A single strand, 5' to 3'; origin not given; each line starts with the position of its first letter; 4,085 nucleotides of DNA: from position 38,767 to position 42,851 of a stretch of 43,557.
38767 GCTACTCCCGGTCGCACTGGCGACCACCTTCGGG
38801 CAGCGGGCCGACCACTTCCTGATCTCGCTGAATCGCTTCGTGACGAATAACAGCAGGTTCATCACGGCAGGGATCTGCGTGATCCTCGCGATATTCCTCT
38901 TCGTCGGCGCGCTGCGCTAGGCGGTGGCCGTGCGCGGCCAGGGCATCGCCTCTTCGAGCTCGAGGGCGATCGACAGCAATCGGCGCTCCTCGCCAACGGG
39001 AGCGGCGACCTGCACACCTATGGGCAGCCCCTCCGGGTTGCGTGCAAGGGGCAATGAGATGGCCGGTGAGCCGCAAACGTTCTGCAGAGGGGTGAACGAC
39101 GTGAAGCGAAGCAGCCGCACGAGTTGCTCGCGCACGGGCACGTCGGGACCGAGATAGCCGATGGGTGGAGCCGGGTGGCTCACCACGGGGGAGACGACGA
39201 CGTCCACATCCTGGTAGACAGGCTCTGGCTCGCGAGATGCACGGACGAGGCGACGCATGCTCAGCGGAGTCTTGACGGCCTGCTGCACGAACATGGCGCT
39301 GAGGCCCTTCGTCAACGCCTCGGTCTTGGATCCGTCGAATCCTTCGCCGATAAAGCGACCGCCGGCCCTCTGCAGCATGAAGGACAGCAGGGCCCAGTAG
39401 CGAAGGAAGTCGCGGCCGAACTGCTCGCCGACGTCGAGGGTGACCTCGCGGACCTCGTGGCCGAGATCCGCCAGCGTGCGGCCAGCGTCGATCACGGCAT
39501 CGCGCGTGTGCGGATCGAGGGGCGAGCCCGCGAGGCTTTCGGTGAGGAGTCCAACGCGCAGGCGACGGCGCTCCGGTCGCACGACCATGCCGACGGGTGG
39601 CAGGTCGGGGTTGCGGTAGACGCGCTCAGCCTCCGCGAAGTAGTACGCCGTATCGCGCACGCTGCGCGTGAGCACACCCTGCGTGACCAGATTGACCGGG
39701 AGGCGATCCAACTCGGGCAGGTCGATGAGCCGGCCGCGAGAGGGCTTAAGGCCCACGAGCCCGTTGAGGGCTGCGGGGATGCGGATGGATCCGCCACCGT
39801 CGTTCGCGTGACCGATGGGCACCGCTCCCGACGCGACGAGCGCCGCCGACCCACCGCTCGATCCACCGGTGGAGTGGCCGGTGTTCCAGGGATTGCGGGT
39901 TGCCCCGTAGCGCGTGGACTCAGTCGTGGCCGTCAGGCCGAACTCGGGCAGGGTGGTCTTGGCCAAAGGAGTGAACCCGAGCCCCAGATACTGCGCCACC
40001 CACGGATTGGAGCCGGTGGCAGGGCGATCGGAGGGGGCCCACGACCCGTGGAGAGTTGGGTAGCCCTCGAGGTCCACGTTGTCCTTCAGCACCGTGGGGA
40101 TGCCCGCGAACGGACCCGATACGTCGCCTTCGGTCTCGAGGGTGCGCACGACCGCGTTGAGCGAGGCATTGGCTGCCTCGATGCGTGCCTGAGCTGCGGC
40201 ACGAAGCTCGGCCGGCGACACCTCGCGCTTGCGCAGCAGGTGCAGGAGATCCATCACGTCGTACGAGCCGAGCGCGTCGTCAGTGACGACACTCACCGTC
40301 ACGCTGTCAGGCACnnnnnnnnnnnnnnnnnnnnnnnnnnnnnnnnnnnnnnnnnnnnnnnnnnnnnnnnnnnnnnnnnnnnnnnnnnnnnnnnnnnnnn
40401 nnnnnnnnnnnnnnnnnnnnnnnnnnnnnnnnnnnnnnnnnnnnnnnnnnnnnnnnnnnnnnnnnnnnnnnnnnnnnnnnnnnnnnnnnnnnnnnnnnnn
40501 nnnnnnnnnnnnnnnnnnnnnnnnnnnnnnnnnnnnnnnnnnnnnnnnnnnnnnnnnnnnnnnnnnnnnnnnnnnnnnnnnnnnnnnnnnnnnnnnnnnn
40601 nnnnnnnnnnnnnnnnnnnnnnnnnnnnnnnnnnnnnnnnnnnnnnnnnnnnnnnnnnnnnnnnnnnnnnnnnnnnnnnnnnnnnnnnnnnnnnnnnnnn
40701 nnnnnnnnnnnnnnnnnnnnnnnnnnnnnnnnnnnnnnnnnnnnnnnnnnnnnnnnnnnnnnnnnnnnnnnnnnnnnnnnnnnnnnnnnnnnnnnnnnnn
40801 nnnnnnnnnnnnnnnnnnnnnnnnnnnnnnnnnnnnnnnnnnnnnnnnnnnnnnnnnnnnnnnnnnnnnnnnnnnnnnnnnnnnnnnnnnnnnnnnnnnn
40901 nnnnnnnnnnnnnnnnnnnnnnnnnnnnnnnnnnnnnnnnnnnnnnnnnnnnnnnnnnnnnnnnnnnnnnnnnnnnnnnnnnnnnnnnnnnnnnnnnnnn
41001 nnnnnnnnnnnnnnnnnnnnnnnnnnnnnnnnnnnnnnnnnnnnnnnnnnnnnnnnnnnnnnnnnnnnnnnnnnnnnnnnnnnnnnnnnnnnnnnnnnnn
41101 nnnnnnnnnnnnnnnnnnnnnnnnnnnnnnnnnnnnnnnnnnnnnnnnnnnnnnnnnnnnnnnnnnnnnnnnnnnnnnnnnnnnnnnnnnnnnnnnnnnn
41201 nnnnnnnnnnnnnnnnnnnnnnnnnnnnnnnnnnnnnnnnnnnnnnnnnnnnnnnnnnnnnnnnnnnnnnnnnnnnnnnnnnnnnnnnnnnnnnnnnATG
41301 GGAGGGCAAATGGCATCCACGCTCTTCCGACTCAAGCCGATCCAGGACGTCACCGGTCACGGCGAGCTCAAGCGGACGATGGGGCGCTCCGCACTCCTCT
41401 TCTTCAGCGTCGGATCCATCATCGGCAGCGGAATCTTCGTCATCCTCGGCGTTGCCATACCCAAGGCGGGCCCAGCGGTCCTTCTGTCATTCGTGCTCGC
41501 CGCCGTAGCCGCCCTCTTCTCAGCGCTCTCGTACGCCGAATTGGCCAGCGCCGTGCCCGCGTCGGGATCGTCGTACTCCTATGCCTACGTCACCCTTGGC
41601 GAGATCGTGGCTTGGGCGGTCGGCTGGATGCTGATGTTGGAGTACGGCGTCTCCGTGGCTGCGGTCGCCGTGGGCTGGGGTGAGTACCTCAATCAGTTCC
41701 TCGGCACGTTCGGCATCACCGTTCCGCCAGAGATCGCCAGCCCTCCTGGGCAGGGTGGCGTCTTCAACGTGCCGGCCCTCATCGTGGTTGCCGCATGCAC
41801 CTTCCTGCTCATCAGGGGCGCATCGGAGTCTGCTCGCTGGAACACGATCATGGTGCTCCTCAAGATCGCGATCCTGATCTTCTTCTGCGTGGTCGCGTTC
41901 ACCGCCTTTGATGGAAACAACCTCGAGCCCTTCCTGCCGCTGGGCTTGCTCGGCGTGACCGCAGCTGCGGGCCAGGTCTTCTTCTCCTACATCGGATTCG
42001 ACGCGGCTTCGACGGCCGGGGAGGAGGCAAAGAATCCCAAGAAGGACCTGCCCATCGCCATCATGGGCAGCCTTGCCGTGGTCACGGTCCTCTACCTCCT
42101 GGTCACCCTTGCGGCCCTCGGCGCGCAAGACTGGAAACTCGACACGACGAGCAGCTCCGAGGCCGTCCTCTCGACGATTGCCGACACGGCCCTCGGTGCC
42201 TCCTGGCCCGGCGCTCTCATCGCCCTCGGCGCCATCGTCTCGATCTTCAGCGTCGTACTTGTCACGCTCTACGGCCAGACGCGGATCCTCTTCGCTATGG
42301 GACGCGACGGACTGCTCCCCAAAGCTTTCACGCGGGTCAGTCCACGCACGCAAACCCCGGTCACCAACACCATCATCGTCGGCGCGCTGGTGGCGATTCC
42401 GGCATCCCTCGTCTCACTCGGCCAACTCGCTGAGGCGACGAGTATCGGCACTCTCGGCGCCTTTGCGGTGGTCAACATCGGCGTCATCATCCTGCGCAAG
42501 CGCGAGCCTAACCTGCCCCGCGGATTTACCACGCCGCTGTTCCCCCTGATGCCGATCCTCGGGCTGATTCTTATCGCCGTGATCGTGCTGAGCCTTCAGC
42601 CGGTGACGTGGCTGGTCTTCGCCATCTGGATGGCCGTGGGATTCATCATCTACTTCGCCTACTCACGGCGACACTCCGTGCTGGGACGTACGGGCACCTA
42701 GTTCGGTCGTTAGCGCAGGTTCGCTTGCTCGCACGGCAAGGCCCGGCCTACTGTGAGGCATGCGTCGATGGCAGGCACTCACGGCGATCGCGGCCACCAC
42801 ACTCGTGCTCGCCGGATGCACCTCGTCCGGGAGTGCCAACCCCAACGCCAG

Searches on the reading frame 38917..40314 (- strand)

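Call 17: search_protein_families(library=pfam, proteins=[window:38917-40314:-])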
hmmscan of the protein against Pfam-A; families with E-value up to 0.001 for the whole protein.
window:38917-40314:- (465 aa): 1 family
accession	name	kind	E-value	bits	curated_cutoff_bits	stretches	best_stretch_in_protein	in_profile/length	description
PF01425.27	Amidase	-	1.1e-85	288.8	27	1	27-447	7-445/445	Amidase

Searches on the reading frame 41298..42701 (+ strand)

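Call 17: search_protein_families(library=pfam, proteins=[window:41298-42701:+])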
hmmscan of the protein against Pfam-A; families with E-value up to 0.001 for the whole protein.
window:41298-42701:+ (467 aa): 4 families
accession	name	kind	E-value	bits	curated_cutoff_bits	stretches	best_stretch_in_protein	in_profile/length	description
PF13520.12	AA_permease_2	-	2.7e-52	178.6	27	1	32-432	5-403/427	Amino acid permease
PF00324.27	AA_permease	-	1.1e-39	136.9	24.6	1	33-434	2-421/470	Amino acid permease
PF13906.12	AA_permease_C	-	2.6e-10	40.7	27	1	410-460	1-51/51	C-terminus of AA_permease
PF03845.19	Spore_permease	-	3.6e-07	29.8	23.4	1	161-276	119-233/321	Spore germination protein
